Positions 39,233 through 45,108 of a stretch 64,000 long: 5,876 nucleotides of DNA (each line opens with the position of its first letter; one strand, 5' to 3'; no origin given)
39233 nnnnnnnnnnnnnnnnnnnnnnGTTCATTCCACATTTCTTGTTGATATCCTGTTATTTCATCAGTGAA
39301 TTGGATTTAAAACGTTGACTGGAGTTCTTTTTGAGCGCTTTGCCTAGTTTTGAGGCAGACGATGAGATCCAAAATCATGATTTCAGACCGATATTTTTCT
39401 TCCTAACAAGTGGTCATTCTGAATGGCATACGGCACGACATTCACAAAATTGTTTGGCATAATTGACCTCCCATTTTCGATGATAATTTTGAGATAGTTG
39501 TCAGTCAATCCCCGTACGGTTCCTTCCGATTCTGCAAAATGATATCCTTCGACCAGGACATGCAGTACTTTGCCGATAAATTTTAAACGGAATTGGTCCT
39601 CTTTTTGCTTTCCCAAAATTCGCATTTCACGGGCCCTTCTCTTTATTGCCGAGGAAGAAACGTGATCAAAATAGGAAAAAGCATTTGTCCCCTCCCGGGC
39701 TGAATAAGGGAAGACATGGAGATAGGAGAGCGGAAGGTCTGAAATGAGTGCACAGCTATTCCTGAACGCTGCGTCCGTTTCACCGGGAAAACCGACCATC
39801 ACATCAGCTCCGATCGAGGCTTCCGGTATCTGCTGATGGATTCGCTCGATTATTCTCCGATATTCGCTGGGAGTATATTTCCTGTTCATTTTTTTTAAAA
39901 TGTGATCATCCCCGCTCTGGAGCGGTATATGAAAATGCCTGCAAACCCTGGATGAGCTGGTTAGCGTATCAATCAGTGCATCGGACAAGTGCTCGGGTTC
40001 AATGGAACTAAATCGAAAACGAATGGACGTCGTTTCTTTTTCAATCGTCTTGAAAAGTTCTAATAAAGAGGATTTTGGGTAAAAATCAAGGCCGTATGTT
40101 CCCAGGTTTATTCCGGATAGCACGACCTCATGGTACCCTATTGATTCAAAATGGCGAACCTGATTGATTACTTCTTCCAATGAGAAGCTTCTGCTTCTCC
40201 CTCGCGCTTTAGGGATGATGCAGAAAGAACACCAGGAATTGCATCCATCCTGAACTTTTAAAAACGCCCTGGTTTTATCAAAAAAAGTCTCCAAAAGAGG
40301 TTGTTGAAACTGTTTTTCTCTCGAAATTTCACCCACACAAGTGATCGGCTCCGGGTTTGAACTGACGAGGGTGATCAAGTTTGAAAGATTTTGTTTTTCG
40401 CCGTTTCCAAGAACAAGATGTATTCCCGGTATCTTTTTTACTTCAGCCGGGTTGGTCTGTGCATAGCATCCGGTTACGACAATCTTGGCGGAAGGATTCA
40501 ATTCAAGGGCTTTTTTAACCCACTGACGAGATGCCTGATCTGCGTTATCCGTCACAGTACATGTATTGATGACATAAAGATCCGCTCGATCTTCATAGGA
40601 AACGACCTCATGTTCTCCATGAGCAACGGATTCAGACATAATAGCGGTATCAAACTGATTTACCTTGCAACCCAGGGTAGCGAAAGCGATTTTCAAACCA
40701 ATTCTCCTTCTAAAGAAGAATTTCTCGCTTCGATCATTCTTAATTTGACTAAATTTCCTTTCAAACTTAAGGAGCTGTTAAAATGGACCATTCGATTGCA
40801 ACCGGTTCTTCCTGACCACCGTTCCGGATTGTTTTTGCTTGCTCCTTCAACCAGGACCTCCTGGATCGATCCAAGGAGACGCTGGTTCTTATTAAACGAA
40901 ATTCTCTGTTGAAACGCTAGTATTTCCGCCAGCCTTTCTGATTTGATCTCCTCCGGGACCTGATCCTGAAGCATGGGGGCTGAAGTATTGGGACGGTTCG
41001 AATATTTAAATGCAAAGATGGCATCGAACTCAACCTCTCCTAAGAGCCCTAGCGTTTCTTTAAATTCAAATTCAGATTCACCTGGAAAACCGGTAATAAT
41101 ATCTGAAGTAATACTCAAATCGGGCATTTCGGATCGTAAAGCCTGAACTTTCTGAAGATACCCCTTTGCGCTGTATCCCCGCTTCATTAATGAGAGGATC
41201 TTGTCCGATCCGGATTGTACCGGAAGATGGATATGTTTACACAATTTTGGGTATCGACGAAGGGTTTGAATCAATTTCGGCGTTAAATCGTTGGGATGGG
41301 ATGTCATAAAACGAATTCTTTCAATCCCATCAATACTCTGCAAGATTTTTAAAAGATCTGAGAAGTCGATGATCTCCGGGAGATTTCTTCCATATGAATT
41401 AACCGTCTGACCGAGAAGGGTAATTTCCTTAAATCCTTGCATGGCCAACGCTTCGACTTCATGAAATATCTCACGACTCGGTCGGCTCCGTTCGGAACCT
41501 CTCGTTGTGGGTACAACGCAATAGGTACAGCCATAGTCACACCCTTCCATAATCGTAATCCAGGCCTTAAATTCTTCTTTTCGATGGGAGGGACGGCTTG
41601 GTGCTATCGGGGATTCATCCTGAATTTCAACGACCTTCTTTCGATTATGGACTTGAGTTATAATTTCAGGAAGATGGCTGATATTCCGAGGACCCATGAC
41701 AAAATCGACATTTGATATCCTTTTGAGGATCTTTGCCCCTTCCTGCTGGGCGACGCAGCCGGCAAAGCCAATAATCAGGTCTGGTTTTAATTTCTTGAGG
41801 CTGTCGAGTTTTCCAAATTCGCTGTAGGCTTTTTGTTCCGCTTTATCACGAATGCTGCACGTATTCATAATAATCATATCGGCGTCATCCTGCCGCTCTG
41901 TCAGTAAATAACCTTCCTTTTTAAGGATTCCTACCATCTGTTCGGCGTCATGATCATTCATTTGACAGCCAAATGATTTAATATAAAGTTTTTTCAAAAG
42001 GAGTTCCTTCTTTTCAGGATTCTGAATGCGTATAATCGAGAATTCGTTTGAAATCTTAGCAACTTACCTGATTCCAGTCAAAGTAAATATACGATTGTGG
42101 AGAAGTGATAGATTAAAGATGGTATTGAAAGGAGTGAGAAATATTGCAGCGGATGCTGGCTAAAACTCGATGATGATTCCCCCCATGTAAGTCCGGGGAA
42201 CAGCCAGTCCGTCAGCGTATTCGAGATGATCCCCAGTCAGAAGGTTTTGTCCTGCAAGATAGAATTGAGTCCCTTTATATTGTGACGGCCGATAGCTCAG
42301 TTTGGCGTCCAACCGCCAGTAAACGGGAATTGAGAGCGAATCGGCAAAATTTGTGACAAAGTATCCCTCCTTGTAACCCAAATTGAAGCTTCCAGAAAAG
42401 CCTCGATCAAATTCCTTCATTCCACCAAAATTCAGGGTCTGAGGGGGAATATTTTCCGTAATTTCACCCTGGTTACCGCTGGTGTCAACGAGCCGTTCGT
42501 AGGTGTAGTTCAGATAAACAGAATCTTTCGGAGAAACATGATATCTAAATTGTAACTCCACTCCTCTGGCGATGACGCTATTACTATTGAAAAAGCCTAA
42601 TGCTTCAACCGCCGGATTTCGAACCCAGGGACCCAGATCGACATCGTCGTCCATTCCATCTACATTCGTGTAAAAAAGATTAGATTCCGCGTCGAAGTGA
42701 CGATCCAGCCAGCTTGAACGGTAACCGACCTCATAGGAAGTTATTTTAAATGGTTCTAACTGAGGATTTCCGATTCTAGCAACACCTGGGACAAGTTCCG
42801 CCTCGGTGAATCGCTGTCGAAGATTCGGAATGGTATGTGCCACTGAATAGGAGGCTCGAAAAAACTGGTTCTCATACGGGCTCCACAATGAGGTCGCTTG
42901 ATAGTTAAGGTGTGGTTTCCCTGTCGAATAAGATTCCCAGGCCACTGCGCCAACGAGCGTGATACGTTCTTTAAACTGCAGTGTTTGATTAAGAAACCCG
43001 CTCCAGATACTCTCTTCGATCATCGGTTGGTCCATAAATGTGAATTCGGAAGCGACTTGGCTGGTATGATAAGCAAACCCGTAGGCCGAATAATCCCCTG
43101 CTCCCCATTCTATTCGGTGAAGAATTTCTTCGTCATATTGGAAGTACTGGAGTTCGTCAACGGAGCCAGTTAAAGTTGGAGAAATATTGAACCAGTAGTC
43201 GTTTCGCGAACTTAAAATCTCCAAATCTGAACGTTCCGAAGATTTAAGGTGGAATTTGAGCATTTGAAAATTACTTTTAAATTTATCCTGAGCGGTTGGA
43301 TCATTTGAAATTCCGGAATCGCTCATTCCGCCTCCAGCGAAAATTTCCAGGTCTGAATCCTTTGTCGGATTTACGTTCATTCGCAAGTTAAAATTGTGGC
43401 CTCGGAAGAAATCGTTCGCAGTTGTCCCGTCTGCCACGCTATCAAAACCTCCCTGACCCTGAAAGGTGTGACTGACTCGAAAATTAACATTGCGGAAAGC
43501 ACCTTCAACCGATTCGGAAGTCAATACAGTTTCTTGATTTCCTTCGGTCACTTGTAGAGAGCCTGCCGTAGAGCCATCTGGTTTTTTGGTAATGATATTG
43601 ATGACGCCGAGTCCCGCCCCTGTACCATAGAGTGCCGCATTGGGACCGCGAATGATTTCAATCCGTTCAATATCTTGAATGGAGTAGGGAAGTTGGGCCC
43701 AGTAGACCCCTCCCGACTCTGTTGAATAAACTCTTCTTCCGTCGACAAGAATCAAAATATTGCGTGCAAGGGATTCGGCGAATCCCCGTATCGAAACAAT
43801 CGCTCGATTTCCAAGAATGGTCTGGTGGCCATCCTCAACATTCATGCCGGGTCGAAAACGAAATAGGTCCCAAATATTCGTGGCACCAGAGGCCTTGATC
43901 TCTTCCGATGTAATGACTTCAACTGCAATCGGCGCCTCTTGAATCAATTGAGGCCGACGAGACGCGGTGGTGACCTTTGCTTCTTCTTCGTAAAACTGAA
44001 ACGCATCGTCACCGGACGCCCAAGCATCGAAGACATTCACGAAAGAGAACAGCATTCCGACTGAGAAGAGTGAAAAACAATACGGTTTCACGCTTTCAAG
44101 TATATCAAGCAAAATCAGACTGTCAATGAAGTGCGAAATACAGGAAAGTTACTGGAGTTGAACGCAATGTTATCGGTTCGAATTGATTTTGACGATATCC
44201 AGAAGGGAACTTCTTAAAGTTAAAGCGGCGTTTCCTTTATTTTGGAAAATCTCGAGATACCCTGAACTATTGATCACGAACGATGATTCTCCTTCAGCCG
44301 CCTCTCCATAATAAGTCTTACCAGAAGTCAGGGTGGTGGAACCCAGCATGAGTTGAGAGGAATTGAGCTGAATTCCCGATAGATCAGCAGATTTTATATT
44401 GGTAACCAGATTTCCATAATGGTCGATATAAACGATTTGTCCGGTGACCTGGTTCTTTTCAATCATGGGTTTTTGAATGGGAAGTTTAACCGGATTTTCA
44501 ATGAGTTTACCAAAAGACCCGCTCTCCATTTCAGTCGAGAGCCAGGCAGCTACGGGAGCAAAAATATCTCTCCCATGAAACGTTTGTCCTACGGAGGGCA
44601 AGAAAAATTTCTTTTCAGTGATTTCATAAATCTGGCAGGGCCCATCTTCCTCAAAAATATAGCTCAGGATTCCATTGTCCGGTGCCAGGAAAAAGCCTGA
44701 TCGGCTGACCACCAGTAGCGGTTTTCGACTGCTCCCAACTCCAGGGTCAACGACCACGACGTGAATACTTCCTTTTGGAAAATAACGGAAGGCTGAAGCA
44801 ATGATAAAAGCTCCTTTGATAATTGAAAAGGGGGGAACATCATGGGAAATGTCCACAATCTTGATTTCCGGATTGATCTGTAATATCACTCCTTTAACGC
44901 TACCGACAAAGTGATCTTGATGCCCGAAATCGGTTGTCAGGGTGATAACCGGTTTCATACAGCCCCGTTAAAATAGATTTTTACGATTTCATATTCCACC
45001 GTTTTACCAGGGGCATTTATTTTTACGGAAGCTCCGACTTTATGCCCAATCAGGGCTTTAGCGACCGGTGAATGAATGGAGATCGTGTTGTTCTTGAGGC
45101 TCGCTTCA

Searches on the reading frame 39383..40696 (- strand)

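Call 47: search_protein_families(library=pfam, proteins=[window:39383-40696:-], max_evalue=1e-8)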
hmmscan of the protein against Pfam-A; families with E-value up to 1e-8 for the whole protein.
window:39383-40696:- (437 aa): 2 families
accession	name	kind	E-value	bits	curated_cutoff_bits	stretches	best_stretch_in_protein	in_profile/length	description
PF00919.26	UPF0004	-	6.2e-27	93.9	27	1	2-97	1-98/98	Uncharacterized protein family UPF0004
PF04055.27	Radical_SAM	-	2.8e-24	86.6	29.5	1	147-315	2-163/166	Radical SAM superfamily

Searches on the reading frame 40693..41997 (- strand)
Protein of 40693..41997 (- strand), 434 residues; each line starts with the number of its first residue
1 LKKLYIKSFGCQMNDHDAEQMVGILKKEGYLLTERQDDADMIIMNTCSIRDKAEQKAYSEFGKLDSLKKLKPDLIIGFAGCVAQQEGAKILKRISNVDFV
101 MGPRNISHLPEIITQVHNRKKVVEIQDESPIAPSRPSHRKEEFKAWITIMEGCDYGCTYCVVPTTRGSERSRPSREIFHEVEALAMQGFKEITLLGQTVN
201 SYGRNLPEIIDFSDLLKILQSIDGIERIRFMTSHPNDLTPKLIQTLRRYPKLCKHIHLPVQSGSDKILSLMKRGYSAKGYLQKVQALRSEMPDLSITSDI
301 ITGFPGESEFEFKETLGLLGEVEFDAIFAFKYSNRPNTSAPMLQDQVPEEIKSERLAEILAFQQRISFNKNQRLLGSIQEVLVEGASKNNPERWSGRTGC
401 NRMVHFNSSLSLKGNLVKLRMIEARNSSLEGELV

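Call 47: search_protein_families(library=pfam, proteins=[window:40693-41997:-], max_evalue=1e-8)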
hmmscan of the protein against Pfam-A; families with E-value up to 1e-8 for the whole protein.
window:40693-41997:- (434 aa): 2 families
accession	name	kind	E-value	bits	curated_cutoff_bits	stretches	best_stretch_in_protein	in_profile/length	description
PF00919.26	UPF0004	-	1.6e-31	108.7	27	1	3-102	1-98/98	Uncharacterized protein family UPF0004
PF04055.27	Radical_SAM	-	1e-27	97.8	29.5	1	147-318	1-165/166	Radical SAM superfamily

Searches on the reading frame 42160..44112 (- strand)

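Call 64: search_protein_families(library=pfam, proteins=[window:42160-44112:-], max_evalue=0.00001)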
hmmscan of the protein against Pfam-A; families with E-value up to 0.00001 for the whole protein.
window:42160-44112:- (650 aa): 2 families
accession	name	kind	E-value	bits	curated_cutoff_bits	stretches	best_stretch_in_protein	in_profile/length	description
PF00593.30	TonB_dep_Rec_b-barrel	-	1.4e-27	98.1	27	1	227-624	10-436/436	TonB dependent receptor-like, beta-barrel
PF07715.20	Plug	-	1.8e-23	83.5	23.9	1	58-170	3-107/107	TonB-dependent Receptor Plug Domain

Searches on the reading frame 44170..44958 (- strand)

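Call 64: search_protein_families(library=pfam, proteins=[window:44170-44958:-], max_evalue=0.00001)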
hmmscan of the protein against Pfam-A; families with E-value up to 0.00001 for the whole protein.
window:44170-44958:- (262 aa): 2 families
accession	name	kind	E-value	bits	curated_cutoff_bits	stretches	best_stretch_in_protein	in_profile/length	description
PF01887.21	SAM_HAT_N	-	3.5e-55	186.2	26.3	1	5-145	1-140/145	SAM hydroxide adenosyltransferase N-terminal domain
PF20257.3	SAM_HAT_C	-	3.3e-18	66.2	25.5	1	173-253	1-80/84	SAM hydroxide adenosyltransferase C-terminal domain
